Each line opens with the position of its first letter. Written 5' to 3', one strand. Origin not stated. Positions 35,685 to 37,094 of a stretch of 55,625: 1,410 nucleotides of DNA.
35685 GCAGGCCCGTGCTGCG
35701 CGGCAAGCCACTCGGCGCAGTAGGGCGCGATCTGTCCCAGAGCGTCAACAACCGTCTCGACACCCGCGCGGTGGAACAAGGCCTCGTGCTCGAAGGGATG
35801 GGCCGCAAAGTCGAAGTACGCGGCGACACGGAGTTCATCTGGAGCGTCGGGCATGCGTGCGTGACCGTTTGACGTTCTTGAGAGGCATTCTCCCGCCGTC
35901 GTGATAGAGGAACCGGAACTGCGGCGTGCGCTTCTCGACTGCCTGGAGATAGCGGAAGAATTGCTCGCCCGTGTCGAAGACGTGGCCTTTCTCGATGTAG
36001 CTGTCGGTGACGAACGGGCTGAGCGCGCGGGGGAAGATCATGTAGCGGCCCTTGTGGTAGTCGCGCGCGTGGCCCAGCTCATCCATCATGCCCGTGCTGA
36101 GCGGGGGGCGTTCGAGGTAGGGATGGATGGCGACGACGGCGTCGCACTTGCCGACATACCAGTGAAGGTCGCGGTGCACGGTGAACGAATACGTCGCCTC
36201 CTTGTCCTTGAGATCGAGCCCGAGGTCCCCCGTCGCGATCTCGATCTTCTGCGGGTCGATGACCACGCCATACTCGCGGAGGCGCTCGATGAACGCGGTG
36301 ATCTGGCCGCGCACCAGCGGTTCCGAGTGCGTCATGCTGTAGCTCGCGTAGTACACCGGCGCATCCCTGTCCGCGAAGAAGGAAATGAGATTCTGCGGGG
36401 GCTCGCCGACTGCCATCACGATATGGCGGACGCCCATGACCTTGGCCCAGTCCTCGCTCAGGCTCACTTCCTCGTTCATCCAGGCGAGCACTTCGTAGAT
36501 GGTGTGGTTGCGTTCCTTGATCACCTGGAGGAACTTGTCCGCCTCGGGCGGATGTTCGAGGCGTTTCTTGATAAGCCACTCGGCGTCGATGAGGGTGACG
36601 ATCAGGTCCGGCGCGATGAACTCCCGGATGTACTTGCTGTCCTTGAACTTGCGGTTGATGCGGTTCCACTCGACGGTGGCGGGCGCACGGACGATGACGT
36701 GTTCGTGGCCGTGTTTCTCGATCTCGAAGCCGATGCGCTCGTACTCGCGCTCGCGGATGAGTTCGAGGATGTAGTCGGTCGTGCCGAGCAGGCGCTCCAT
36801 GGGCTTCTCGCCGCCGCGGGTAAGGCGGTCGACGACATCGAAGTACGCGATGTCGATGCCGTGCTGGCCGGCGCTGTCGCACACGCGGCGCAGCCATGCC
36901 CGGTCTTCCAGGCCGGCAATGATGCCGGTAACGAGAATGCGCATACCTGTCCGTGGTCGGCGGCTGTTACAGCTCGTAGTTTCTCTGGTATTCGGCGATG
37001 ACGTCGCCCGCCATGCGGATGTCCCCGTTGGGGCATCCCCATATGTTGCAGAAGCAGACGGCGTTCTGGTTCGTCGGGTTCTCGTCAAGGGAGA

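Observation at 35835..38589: Uncharacterised three-gene module: two divergent paralogs (kinase-like fold fused to an N-deoxyribosyltransferase-like domain) flanking a 9-cysteine protein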

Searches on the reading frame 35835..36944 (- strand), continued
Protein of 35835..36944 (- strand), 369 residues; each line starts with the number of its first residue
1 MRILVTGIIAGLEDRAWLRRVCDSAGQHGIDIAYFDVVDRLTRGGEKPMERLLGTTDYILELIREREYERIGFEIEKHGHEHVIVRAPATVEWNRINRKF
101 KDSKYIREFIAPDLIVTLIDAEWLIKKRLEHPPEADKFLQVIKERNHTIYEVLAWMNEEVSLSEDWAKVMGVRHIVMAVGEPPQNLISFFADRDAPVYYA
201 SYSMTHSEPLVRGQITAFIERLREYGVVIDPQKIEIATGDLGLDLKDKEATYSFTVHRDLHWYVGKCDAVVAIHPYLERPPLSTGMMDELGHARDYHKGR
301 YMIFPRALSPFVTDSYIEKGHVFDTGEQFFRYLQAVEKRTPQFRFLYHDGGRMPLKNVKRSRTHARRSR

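Call 46: fold_search(model_id=the predicted structure, library=pdb)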
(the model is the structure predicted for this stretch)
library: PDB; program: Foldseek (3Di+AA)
matches with E <= 10: 1278; with E <= 0.001: 63
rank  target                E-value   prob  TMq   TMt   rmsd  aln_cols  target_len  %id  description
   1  7owj_E                1.8e-07  1.00  0.34  0.62   7.3       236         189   11  Odinarchaeota Adenylate kinase (OdinAK) in complex with GTP (released 2022-09-28)
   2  6pk5_F                1.9e-07  1.00  0.38  0.68   5.2       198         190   13  Adenylate kinase from Methanococcus igneus - apo form (released 2020-07-01)
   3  6pk5_A                2.3e-07  1.00  0.41  0.75   3.7       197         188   14  Adenylate kinase from Methanococcus igneus - apo form (released 2020-07-01)
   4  6pk5_B                2.4e-07  1.00  0.36  0.65   6.2       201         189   13  Adenylate kinase from Methanococcus igneus - apo form (released 2020-07-01)
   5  1ki9_B                2.6e-07  1.00  0.38  0.68   5.1       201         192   12  Adenylate kinase from Methanococcus thermolithotrophicus (released 2003-06-03)
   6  7owl_C                3.0e-07  1.00  0.36  0.64   7.4       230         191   12  Odinarchaeota Adenylate kinase (OdinAK) in complex with CTP (released 2022-09-28)
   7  6ln3                  3.2e-07  1.00  0.44  0.78   3.2       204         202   13  Crystal structure of adenylate kinase from an extremophilic archaeon Aeropyrum pernix with ATP and AMP (released 2020-04-22)
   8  7owe_C                3.6e-07  1.00  0.38  0.70   6.9       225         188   11  Odinarchaeota Adenylate kinase (OdinAK) in complex with inhibitor Ap5a (released 2022-09-28)
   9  6pk5_C                3.6e-07  1.00  0.36  0.66   6.4       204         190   14  Adenylate kinase from Methanococcus igneus - apo form (released 2020-07-01)
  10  6pjw_A                3.8e-07  1.00  0.42  0.77   3.3       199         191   14  Adenylate kinase from Methanococcus igneus - AMP bound form (released 2020-01-22)
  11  6pk5_E                4.1e-07  1.00  0.36  0.65   6.5       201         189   14  Adenylate kinase from Methanococcus igneus - apo form (released 2020-07-01)
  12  9r72_A                4.3e-07  1.00  0.37  0.66   6.9       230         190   13  Crystal structure of Odinarchaeota Adenylate kinase (OdinAK) S74G mutant (released 2025-10-15)
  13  7owh_E                4.5e-07  1.00  0.35  0.63   7.5       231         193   12  Odinarchaeota Adenylate kinase (OdinAK) native structure (released 2022-09-28)
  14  7owl_D                4.8e-07  1.00  0.36  0.67   7.0       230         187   11  Odinarchaeota Adenylate kinase (OdinAK) in complex with CTP (released 2022-09-28)
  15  1ki9_A                5.1e-07  1.00  0.42  0.76   3.7       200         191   11  Adenylate kinase from Methanococcus thermolithotrophicus (released 2003-06-03)
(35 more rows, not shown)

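Call 48: search_protein_families(library=pfam, alignment_id=A3, max_evalue=0.01)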
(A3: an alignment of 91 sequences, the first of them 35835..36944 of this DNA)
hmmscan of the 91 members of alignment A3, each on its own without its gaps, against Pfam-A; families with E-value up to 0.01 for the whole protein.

A. member 1, window:35835-36944:- (369 aa): 0 families

B. families by the number of members that match (of 91 scanned): 4 families
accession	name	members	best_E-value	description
PF05014.21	Nuc_deoxyrib_tr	39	9e-07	Nucleoside 2-deoxyribosyltransferase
PF13207.12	AAA_17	35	2e-12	AAA domain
PF18306.6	LDcluster4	9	0.00093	SLOG cluster4 family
PF15891.11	Nuc_deoxyri_tr2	1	0.0061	Nucleoside 2-deoxyribosyltransferase like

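Call 80: fold_search(model_id=the predicted structure, library=viral)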
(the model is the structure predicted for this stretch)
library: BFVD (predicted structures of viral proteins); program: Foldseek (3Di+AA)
matches with E <= 10: 716; with E <= 0.001: 5
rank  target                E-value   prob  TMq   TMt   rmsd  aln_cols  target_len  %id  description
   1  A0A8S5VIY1            4.9e-06  1.00  0.31  0.38  17.6       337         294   15  (no name in the UniProt tables at hand)
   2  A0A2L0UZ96            3.2e-04  0.98  0.29  0.16  22.4       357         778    8  Zeta toxin domain-containing protein [Agrobacterium phage Atu_ph07]
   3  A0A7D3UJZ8            3.5e-04  1.00  0.35  0.55   5.7       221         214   10  (no name in the UniProt tables at hand)
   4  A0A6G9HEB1            8.3e-04  1.00  0.34  0.26  11.7       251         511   12  Thymidylate or Deoxyguanosine kinase [Carcinus maenas virus 1]
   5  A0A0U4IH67            9.9e-04  0.99  0.31  0.36  17.1       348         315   10  (no name in the UniProt tables at hand)
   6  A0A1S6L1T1            1.4e-03  1.00  0.32  0.37   5.9       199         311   12  (no name in the UniProt tables at hand)
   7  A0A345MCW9            1.5e-03  1.00  0.28  0.45   7.9       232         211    7  (no name in the UniProt tables at hand)
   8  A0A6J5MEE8            1.6e-03  1.00  0.26  0.61   5.1       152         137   10  Nucleoside 2-deoxyribosyltransferase [uncultured Caudovirales phage]
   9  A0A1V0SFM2            1.7e-03  1.00  0.26  0.63   6.1       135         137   17  Nucleoside 2-deoxyribosyltransferase [Hokovirus HKV1]
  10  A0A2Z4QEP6            2.1e-03  1.00  0.34  0.56   5.6       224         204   12  dTMP kinase [Erwinia phage vB_EamM_Alexandra]
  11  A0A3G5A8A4            2.2e-03  0.92  0.25  0.23  17.8       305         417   10  DUF4214 domain-containing protein [Hyperionvirus sp.]
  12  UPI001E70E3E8         2.3e-03  1.00  0.29  0.52   6.8       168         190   18  (no name look-up for this kind of identifier)
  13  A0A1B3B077            2.6e-03  1.00  0.26  0.53   8.2       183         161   18  Deoxyuridine triphosphatase [Gordonia phage Ghobes]
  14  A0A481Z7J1            2.6e-03  1.00  0.30  0.36   7.2       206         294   12  Deoxynucleoside kinase [Pithovirus LCPAC202]
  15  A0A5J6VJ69            2.6e-03  0.99  0.27  0.45   8.6       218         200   10  AAA domain protein [Megaviridae environmental sample]
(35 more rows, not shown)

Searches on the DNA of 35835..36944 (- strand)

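Call 84: search_rna_families(sources=[L008, L009, L018, L020, L022, L053, L061, L070, L075, L006, L011], threshold=gathering)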
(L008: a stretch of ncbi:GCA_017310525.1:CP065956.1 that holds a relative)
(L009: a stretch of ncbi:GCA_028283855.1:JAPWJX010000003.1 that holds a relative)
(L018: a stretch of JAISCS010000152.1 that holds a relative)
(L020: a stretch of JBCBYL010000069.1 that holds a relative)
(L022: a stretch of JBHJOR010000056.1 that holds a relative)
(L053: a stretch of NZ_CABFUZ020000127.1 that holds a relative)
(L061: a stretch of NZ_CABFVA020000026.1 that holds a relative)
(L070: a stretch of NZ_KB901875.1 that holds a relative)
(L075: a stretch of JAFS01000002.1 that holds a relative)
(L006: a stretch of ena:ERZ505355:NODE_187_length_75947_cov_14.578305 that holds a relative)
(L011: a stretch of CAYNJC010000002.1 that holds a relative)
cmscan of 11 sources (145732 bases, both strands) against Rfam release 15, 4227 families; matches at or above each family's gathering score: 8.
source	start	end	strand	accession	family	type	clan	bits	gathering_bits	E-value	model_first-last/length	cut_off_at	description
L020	5851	5923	+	RF00005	tRNA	Gene; tRNA;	CL00001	72.7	29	1.3e-13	1-71/71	no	tRNA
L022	5257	5329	+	RF00005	tRNA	Gene; tRNA;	CL00001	72.6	29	1.3e-13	1-71/71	no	tRNA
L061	4339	4410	+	RF00005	tRNA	Gene; tRNA;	CL00001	67.2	29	4.1e-12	1-71/71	no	tRNA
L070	3353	3424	+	RF00005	tRNA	Gene; tRNA;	CL00001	67.2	29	4.1e-12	1-71/71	no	tRNA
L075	2843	2914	+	RF00005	tRNA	Gene; tRNA;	CL00001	67.2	29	4.1e-12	1-71/71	no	tRNA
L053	1659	1730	+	RF00005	tRNA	Gene; tRNA;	CL00001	67.1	29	4.4e-12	1-71/71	no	tRNA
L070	12621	12761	-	RF02003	group-II-D1D4-4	Intron;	CL00102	64.9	49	1.4e-11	1-138/138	no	Group II catalytic intron D1-D4-4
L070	5802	5944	-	RF02003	group-II-D1D4-4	Intron;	CL00102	60.3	49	2.1e-10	1-138/138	no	Group II catalytic intron D1-D4-4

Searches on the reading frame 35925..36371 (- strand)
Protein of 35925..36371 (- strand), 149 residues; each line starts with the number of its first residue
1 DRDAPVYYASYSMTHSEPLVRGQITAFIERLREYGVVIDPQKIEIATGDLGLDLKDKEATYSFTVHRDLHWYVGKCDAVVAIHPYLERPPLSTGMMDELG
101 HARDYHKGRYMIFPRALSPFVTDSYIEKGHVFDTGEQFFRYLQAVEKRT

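Call 41: search_solved_structures(query=A6, max_evalue=10, show_alignments=5)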
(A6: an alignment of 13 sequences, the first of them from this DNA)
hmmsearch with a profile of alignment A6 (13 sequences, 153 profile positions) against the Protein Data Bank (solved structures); distinct sequences matched with E-value up to 10: 1.
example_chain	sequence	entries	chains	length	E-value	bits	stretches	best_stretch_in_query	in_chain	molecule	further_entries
4jen_A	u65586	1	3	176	0.47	13.7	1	44-121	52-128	CMP N-GLYCOSIDASE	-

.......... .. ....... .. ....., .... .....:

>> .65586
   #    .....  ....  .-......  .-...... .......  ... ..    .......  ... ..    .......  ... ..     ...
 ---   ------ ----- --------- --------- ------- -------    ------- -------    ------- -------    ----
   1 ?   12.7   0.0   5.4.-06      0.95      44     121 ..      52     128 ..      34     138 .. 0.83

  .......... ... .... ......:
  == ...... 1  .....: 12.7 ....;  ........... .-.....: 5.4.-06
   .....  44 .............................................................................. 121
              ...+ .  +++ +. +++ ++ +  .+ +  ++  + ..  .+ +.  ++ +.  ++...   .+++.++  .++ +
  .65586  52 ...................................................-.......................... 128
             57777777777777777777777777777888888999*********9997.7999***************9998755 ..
